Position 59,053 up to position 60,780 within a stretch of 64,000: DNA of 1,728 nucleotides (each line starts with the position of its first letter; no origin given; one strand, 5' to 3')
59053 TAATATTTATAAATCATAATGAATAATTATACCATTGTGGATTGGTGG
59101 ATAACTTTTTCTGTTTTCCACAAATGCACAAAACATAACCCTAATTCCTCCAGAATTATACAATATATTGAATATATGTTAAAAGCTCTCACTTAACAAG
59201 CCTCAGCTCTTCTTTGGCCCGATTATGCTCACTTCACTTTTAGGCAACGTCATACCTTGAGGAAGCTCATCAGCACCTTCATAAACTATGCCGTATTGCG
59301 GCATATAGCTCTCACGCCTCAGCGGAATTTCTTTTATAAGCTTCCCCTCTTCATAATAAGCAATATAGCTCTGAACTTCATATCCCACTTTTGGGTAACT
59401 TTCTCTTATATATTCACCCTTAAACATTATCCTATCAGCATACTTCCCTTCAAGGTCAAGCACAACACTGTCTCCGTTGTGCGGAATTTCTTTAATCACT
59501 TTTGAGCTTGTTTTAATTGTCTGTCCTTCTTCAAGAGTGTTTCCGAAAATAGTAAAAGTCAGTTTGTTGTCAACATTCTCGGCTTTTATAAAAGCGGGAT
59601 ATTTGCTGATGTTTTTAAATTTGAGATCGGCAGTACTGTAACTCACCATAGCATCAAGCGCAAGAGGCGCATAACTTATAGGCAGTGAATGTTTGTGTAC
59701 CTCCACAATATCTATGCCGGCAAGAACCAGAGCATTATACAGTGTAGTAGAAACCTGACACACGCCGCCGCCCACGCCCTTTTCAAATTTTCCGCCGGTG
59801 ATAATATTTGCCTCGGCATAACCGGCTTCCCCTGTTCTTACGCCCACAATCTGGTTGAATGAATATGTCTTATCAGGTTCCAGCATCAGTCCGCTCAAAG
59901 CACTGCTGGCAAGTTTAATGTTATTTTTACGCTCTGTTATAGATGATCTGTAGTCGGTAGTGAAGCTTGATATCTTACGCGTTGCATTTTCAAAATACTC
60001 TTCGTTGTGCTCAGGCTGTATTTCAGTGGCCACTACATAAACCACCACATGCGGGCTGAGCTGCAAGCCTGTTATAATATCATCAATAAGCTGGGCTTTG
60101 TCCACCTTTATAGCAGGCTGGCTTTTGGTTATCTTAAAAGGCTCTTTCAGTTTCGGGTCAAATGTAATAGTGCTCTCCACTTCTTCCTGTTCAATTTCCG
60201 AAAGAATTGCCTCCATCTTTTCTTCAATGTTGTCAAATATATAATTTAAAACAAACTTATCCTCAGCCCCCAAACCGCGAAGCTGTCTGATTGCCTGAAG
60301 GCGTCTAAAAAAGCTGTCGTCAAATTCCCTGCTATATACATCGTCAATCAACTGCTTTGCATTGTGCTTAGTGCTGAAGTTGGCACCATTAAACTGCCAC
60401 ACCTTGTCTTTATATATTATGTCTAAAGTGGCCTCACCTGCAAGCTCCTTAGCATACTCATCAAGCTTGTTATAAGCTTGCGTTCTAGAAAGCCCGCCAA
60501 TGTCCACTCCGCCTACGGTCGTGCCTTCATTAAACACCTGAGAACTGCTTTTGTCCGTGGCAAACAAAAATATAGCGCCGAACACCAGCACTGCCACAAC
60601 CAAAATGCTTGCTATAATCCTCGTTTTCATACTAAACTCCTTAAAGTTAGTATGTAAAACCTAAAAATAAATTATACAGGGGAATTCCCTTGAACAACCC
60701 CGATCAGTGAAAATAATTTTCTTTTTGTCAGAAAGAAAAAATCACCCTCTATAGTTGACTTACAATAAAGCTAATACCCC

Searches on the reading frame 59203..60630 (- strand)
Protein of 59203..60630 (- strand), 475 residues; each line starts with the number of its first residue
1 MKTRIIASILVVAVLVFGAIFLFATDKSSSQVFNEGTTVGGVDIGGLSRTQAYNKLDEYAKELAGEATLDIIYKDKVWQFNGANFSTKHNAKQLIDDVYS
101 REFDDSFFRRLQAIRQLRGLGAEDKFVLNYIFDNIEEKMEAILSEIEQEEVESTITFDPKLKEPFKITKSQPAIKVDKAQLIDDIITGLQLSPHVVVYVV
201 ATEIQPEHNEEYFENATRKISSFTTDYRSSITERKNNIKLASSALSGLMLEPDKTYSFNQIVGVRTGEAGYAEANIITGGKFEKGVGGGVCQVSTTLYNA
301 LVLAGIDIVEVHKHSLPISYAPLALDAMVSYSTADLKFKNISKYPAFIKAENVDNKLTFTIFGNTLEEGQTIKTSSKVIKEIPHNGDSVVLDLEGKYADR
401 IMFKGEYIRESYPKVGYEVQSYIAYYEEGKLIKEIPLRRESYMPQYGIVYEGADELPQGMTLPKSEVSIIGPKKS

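Call 7: search_protein_families(library=pfam, proteins=[window:59203-60630:-])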
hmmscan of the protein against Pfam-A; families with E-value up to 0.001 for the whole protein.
window:59203-60630:- (475 aa): 2 families
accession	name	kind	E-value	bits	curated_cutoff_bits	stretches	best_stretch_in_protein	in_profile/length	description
PF04294.18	VanW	-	2.3e-46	157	27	1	233-361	1-129/130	VanW like protein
PF12229.13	PG_binding_4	-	4.2e-08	33.8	22.1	1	78-190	1-109/117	Putative peptidoglycan binding domain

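Call 10: find_encoding_contigs(protein=window:59203-60630:-, flank=10000, max_places=8)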
Protein window:59203-60630:- (475 aa): 1 contig read that carries it; 1 place shown.
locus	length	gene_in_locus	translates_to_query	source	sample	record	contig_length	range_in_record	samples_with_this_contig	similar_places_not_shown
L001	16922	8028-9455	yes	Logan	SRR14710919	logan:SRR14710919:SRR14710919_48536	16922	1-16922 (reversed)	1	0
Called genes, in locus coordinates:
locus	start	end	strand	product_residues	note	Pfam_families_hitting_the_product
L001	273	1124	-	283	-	PF04055:Radical_SAM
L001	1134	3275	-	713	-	PF04055:Radical_SAM (weak), PF13353:Fer4_12 (weak), PF00300:His_Phos_1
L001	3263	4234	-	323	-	-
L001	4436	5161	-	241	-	PF03575:Peptidase_S51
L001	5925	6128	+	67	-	PF12728:HTH_17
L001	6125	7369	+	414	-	PF14659:Phage_int_SAM_3, PF00589:Phage_integrase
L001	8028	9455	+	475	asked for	PF12229:PG_binding_4 (weak), PF04294:VanW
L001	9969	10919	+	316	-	-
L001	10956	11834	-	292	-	-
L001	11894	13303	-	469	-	PF00224:PK, PF02887:PK_C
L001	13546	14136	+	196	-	PF00440:TetR_N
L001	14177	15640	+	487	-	PF07523:Big_3 (weak)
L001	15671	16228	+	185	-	PF13238:AAA_18, PF13207:AAA_17 (faint)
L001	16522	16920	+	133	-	?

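Call 14: find_related_loci(query=window:59203-60630:-, collection=genome_contigs, flank=10000)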
Query window:59203-60630:- (475 aa) in genome_contigs; peptide patterns used: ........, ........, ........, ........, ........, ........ (x = any residue, [..] = any of these).
48 stretches matched a pattern; 3 encode a relative of the query (tblastn E <= 1e-3); 3 distinct loci.
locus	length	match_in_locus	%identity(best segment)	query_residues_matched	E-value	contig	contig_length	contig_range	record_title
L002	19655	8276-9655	41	5-473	2e-119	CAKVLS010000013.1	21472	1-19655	MAG: uncultured Clostridia bacterium isolate REFINED_METABAT215_TOP10_CONTIGS_1500_ASSEMBLY_K77_MERGED__Hadza_MoBio_hadz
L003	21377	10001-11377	41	5-473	4e-119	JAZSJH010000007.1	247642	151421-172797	MAG: Clostridia bacterium isolate T1900044565_TS20190031.MAGScoT_cleanbin_000022 SGB_401_k141_2194265, whole genome shot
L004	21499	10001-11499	56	13-473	2e-93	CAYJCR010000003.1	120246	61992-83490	MAG TPA_asm: uncultured Lachnospiraceae bacterium isolate ERP122455_co2_184 genome assembly, contig: NODE_13_length_1202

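Call 21: search_protein_families(library=pfam, proteins=[L004:6117-8120:-, L004:4472-6049:-, L004:8753-9376:+, L004:9398-9883:+, L003:11720-12526:+, L003:12589-13170:+, L003:13218-14999:+, L003:8704-9939:+, L002:10082-10942:+, L002:11801-13546:+], max_evalue=0.00001)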
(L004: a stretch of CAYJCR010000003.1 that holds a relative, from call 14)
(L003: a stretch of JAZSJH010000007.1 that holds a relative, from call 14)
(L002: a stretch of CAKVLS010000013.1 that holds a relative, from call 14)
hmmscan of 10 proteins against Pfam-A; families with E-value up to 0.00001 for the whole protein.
L004:6117-8120:- (667 aa): 2 families
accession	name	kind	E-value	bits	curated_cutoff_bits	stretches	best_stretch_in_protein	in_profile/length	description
PF19732.4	SpoIIE_N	-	6.7e-35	121.1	27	1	69-470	191-601/605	Stage II sporulation protein E N-terminal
PF07228.17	SpoIIE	-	1.1e-28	101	25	1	486-666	2-191/192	Stage II sporulation protein E (SpoIIE)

L004:4472-6049:- (525 aa): 0 families

L004:8753-9376:+ (207 aa): 1 family
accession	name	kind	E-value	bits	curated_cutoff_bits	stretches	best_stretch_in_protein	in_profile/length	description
PF02677.20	QueH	-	1.4e-55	188.5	23.5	1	23-204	1-173/175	Epoxyqueuosine reductase QueH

L004:9398-9883:+ (161 aa): 0 families

L003:11720-12526:+ (268 aa): 0 families

L003:12589-13170:+ (193 aa): 1 family
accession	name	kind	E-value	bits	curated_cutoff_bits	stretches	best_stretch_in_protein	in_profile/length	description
PF03729.18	DUF308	-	5.1e-11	43.1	25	1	24-93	3-73/73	Short repeat of unknown function (DUF308)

L003:13218-14999:+ (593 aa): 5 families
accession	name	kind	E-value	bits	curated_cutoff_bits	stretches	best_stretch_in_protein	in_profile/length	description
PF00005.33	ABC_tran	-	8.3e-28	98.1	25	1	384-528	2-137/137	ABC transporter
PF00664.28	ABC_membrane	-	4.1e-17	63.2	28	1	44-323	5-273/274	ABC transporter transmembrane region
PF02463.25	SMC_N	-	4.3e-15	56.2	40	1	371-571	3-212/220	RecF/RecN/SMC N terminal domain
PF13304.12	AAA_21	-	2.4e-06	28.3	27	0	501-561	239-303/304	AAA domain, putative AbiEii toxin, Type IV TA system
PF13476.12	AAA_23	-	5.4e-06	27.6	27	1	381-494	10-131/201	AAA domain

L003:8704-9939:+ (411 aa): 1 family
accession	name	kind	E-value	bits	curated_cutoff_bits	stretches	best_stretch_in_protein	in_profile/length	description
PF02646.22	RmuC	-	3.5e-72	243.4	26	1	114-403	1-290/291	RmuC family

L002:10082-10942:+ (286 aa): 0 families

L002:11801-13546:+ (581 aa): 4 families
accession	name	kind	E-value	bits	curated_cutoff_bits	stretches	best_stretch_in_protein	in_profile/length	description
PF00005.33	ABC_tran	-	3.8e-25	89.5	25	1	369-513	2-137/137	ABC transporter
PF00664.28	ABC_membrane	-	9.4e-17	62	28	1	29-308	5-273/274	ABC transporter transmembrane region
PF02463.25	SMC_N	-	1.3e-14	54.6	40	1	457-557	121-213/220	RecF/RecN/SMC N terminal domain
PF13304.12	AAA_21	-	3.6e-06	27.7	27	0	471-545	225-302/304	AAA domain, putative AbiEii toxin, Type IV TA system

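Call 41: find_homologous_proteins(query=window:59203-60630:-, max_evalue=1e-40)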
Query window:59203-60630:- (475 aa): 893 proteins with E <= 1e-40 among 8000 candidates; the best 120 are listed.
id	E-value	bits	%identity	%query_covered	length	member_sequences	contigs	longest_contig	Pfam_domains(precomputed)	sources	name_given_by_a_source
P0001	0.0e+0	1041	100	100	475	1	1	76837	PF04294.19,PF12229.14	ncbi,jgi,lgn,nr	ncbi:MAG: VanW family protein [Christensenellaceae bacterium]|jgi:vancomycin resistance protein YoaR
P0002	2.7e-257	872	81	100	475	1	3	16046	PF04294.19,PF12229.14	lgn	-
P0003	4.0e-236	802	74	100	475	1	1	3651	PF04294.19,PF12229.14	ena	-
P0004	3.9e-157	542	54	99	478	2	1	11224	PF04294.19,PF12229.14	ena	-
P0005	6.0e-136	472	47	97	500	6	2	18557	PF04294.19,PF12229.14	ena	-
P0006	1.2e-132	461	46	99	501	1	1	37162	PF04294.19,PF12229.14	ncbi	-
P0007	8.3e-130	452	45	99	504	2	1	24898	PF04294.19,PF12229.14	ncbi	-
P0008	4.0e-125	436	45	98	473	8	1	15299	PF04294.19,PF12229.14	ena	-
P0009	1.2e-124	435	47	97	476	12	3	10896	PF04294.19,PF12229.14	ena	-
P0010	2.6e-122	427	45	90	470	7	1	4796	PF04294.19,PF12229.14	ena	-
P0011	1.2e-121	425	43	98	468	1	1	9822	PF04294.19,PF12229.14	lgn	-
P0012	2.8e-121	424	44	99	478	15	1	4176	PF04294.19,PF12229.14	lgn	-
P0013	4.8e-121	423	47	91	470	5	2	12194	PF04294.19,PF12229.14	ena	-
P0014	2.2e-118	414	43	98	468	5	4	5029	PF04294.19,PF12229.14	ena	-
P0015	4.3e-118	413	43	98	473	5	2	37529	PF04294.19,PF12229.14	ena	-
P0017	3.8e-117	410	43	97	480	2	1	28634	PF04294.19,PF12229.14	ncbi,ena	-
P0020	1.7e-116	408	44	97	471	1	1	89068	PF04294.19,PF07501.18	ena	-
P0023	5.4e-116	406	44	98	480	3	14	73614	PF04294.19,PF12229.14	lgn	-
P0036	5.4e-109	383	42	97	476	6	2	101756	PF04294.19,PF12229.14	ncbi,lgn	-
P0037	5.6e-109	383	41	99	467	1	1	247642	PF04294.19,PF07501.18,PF12229.14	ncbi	-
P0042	5.1e-108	380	40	98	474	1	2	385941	PF04294.19,PF12229.14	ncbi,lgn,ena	-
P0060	1.2e-102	362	37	97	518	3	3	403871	PF04294.19,PF12229.14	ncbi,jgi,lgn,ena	-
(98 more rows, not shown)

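Call 42: find_encoding_contigs(protein=P0002, flank=10000, max_places=4)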
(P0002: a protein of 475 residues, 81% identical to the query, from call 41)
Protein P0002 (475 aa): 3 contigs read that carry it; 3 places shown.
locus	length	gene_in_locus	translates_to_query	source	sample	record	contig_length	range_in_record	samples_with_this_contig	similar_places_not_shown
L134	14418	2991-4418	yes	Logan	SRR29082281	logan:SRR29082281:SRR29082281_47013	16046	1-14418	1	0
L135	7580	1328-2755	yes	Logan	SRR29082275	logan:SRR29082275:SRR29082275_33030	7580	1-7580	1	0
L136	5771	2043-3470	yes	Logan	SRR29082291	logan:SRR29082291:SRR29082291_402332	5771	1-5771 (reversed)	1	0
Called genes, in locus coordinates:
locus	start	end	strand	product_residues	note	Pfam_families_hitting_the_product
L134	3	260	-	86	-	?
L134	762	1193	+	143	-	-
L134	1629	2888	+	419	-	PF02646:RmuC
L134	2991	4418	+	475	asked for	PF12229:PG_binding_4 (weak), PF04294:VanW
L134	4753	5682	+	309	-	-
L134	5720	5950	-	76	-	-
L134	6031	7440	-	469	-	PF00224:PK, PF03328:HpcH_HpaI (weak), PF02887:PK_C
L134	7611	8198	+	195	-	PF00440:TetR_N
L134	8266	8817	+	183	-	PF13238:AAA_18, PF13207:AAA_17 (faint)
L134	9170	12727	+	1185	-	PF01381:HTH_3 (weak), PF12844:HTH_19 (weak), PF13560:HTH_31 (weak)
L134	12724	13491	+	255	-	-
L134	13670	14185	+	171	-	-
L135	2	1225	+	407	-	?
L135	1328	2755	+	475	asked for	PF12229:PG_binding_4 (weak), PF04294:VanW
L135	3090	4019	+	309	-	-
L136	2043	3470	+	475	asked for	PF12229:PG_binding_4 (weak), PF04294:VanW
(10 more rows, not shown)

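Call 43: find_encoding_contigs(protein=P0060, flank=10000, max_places=3)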
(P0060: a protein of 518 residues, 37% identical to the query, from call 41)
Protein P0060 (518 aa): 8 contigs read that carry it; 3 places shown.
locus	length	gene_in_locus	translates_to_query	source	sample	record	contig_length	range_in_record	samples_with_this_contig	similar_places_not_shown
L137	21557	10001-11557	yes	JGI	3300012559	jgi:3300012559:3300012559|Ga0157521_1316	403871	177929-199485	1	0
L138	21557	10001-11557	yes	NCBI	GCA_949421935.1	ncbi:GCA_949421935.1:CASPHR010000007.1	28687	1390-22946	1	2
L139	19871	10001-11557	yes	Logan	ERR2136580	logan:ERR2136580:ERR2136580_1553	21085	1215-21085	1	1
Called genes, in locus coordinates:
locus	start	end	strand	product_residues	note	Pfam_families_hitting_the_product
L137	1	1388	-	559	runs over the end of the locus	PF00664:ABC_membrane, PF00005:ABC_tran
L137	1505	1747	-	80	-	-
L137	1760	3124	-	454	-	PF01406:tRNA-synt_1e, PF01921:tRNA-synt_1f (faint), PF09334:tRNA-synt_1g (weak)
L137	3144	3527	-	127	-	PF01047:MarR (weak)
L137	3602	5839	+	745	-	PF23139:OB_YrrC, PF14490:HHH_RecD2, PF05970:PIF1 (weak), PF13604:AAA_30, PF01443:Viral_helicase1 (weak), PF13245:AAA_19, PF18335:SH3_13, PF13538:UvrD_C_2, +5 more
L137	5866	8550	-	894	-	PF00122:E1-E2_ATPase, PF00702:Hydrolase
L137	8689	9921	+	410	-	PF01743:PolyA_pol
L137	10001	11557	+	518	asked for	PF12229:PG_binding_4 (weak), PF04294:VanW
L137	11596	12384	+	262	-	PF09335:VTT_dom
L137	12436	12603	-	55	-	PF01476:LysM (weak)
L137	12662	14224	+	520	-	PF01554:MatE (weak), PF01943:Polysacc_synt, PF13440:Polysacc_synt_3 (weak), PF03023:MurJ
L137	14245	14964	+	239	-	PF04239:DUF421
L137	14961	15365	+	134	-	PF14276:DUF4363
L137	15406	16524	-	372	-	-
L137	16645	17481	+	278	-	-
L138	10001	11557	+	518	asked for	PF12229:PG_binding_4 (weak), PF04294:VanW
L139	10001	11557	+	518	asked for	PF12229:PG_binding_4 (weak), PF04294:VanW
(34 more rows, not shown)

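Call 44: find_encoding_contigs(protein=P0042, flank=10000, max_places=3)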
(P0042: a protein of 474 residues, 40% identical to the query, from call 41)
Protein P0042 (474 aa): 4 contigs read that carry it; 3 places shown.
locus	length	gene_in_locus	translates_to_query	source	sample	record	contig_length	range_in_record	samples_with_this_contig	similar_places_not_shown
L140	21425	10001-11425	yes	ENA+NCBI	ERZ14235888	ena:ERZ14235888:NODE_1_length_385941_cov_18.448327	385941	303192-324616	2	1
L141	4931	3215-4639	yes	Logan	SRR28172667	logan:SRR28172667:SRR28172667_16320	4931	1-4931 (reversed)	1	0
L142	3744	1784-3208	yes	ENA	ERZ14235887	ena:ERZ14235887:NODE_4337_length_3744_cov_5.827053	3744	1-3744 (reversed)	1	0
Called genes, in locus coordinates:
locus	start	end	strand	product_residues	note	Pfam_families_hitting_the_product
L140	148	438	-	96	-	-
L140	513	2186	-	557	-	PF00749:tRNA-synt_1c, PF19269:Anticodon_2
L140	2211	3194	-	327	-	-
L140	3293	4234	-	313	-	-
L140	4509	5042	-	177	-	PF00719:Pyrophosphatase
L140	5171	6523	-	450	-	PF01546:Peptidase_M20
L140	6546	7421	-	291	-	-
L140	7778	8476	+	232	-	PF01743:PolyA_pol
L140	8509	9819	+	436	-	PF02646:RmuC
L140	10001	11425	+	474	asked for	PF12229:PG_binding_4, PF04294:VanW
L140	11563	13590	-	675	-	PF01841:Transglut_core (weak)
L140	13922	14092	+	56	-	-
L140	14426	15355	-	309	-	PF01145:Band_7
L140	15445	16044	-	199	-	PF01957:NfeD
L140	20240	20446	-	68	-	PF12844:HTH_19, PF13560:HTH_31 (weak), PF01381:HTH_3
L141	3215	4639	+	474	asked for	PF12229:PG_binding_4, PF04294:VanW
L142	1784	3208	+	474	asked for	PF12229:PG_binding_4, PF04294:VanW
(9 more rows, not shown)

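Call 51: find_encoding_contigs(protein=P0006, flank=10000, max_places=1)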
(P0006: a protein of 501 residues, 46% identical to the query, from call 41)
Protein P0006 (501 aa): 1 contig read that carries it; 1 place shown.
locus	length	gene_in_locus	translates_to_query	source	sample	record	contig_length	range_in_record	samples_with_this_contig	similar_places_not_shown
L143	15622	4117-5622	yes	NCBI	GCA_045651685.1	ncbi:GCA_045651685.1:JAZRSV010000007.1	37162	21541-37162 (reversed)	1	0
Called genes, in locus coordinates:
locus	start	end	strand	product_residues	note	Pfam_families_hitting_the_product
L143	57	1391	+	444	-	PF01171:ATP_bind_3, PF11734:TilS_C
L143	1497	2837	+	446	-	PF01743:PolyA_pol, PF12627:PolyA_pol_RNAbd (weak)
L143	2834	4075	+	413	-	PF02646:RmuC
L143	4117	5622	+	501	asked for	PF12229:PG_binding_4, PF04294:VanW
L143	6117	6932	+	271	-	-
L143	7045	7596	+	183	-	-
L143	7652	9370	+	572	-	PF00664:ABC_membrane, PF02463:SMC_N, PF00005:ABC_tran, PF13304:AAA_21 (faint)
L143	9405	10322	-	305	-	PF16654:DAPDH_C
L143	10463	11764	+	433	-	-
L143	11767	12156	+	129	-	PF08861:DUF1828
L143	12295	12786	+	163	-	PF01257:2Fe-2S_thioredx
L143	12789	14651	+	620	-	PF01257:2Fe-2S_thioredx, PF01512:Complex1_51K, PF10531:SLBB (weak), PF10589:NADH_4Fe-4S, PF00037:Fer4 (weak), PF12838:Fer4_7, PF13187:Fer4_9, PF13237:Fer4_10, +2 more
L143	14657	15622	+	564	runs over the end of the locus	PF13510:Fer2_4, PF10588:NADH-G_4Fe-4S_3, PF22117:Fer4_Nqo3 (weak), PF13237:Fer4_10 (weak), PF12838:Fer4_7, PF00037:Fer4, PF02906:Fe_hyd_lg_C, PF02256:Fe_hyd_SSU, +4 more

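Call 52: find_encoding_contigs(protein=P0020, flank=10000, max_places=1)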
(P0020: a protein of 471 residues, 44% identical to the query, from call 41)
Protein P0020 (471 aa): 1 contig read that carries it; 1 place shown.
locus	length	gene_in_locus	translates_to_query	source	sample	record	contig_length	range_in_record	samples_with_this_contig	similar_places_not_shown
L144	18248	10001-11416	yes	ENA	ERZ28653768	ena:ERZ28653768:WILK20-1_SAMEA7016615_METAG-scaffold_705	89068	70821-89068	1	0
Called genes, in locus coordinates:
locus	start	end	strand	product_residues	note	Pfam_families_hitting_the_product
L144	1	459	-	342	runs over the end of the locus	PF02517:Rce1-like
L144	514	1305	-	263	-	PF00753:Lactamase_B, PF23023:Anti-Pycsar_Apyc1, PF12706:Lactamase_B_2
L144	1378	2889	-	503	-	PF01433:Peptidase_M1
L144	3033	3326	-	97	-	-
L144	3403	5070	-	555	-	PF00749:tRNA-synt_1c, PF19269:Anticodon_2 (weak)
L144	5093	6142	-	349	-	-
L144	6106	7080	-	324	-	-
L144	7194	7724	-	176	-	PF00719:Pyrophosphatase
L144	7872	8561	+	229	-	PF26128:Gad2, PF01743:PolyA_pol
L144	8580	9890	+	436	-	PF02646:RmuC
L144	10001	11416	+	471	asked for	PF04294:VanW, PF07501:G5 (weak)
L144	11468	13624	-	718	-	PF01841:Transglut_core (weak)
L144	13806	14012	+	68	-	-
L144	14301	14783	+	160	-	PF00383:dCMP_cyt_deam_1, PF14437:MafB19-deam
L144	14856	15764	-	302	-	PF01145:Band_7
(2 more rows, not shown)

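Call 53: find_encoding_contigs(protein=P0023, flank=10000, max_places=1)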
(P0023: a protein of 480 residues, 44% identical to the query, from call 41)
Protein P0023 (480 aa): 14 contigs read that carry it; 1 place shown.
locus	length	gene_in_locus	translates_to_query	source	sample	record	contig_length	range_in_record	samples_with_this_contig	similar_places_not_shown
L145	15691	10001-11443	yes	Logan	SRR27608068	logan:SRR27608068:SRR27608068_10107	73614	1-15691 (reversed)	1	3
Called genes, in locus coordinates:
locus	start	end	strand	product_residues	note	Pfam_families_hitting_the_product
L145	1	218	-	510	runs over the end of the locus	PF01433:Peptidase_M1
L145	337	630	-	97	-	-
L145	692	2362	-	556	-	PF00749:tRNA-synt_1c, PF19269:Anticodon_2 (weak)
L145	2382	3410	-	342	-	-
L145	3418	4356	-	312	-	-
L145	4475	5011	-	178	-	PF00719:Pyrophosphatase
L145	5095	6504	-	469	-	PF05343:Peptidase_M42 (faint), PF04389:Peptidase_M28 (weak), PF01546:Peptidase_M20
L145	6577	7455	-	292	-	-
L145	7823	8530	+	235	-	PF01743:PolyA_pol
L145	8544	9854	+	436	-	PF02646:RmuC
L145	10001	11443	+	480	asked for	PF12229:PG_binding_4, PF04294:VanW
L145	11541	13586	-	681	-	PF01841:Transglut_core (faint)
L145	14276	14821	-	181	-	-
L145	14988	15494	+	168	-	PF13238:AAA_18, PF01202:SKI, PF13207:AAA_17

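Call 54: find_encoding_contigs(protein=P0036, flank=10000, max_places=1)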
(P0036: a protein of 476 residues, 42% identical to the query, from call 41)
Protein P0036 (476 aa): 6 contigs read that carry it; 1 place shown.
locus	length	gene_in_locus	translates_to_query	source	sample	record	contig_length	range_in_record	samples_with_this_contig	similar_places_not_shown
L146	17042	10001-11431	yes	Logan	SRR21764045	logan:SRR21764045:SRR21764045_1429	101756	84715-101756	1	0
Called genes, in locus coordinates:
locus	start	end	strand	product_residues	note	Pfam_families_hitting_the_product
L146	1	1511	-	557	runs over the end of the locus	PF00749:tRNA-synt_1c, PF19269:Anticodon_2 (weak)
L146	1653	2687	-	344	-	-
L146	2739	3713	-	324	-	-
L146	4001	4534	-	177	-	PF00719:Pyrophosphatase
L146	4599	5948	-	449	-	PF01546:Peptidase_M20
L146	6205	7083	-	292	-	-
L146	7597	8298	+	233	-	PF01743:PolyA_pol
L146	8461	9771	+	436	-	PF02646:RmuC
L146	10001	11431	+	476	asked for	PF12229:PG_binding_4, PF04294:VanW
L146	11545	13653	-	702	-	PF01841:Transglut_core (faint)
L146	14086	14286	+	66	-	-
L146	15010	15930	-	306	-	PF01145:Band_7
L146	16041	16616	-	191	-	PF01957:NfeD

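Call 66: list_cluster_members(proteins=[P0001, P0006, P0037])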
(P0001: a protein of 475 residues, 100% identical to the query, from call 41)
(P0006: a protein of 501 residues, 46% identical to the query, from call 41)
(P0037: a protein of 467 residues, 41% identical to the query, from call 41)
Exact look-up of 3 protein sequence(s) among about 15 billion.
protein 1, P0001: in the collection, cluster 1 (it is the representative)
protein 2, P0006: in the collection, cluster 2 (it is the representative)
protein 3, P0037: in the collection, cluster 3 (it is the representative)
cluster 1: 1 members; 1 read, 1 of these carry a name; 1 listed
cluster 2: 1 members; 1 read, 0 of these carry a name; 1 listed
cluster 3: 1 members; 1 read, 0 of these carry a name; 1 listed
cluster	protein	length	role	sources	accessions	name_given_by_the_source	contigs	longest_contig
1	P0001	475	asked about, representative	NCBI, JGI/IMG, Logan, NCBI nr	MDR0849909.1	MAG: VanW family protein [Christensenellaceae bacterium] | vancomycin resistance protein YoaR | VanW family protein [Christensenellaceae bacterium]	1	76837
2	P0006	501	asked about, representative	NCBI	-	-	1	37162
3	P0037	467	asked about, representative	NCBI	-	-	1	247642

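Call 77: search_protein_families(library=pfam, proteins=[L134:762-1193:+], max_evalue=0.001)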
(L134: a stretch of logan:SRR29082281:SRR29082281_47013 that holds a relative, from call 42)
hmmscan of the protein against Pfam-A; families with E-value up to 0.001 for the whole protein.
L134:762-1193:+ (143 aa): 0 families

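Call 84: find_encoding_contigs(protein=P0007, flank=10000, max_places=1)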
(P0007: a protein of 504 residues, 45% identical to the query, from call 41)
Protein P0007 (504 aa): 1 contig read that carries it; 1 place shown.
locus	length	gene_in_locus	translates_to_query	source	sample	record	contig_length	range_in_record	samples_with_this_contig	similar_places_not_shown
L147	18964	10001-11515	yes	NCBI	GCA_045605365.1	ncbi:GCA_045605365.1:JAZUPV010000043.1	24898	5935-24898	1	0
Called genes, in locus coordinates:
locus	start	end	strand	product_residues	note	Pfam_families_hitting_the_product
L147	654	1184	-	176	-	-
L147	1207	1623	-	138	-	-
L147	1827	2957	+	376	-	-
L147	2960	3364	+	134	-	PF11969:DcpS_C, PF01230:HIT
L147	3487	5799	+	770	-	PF19732:SpoIIE_N, PF07228:SpoIIE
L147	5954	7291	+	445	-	PF01171:ATP_bind_3, PF11734:TilS_C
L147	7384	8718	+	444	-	PF01743:PolyA_pol, PF12627:PolyA_pol_RNAbd (faint)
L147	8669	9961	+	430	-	PF02646:RmuC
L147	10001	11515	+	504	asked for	PF12229:PG_binding_4, PF04294:VanW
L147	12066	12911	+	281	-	PF03729:DUF308 (weak)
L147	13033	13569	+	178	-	-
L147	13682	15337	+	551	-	PF00664:ABC_membrane, PF02463:SMC_N, PF00005:ABC_tran, PF13304:AAA_21 (faint)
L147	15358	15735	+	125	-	PF01243:PNPOx_N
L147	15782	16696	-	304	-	PF16654:DAPDH_C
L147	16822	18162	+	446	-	-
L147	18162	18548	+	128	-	-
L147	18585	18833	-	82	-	PF13443:HTH_26, PF01381:HTH_3 (weak)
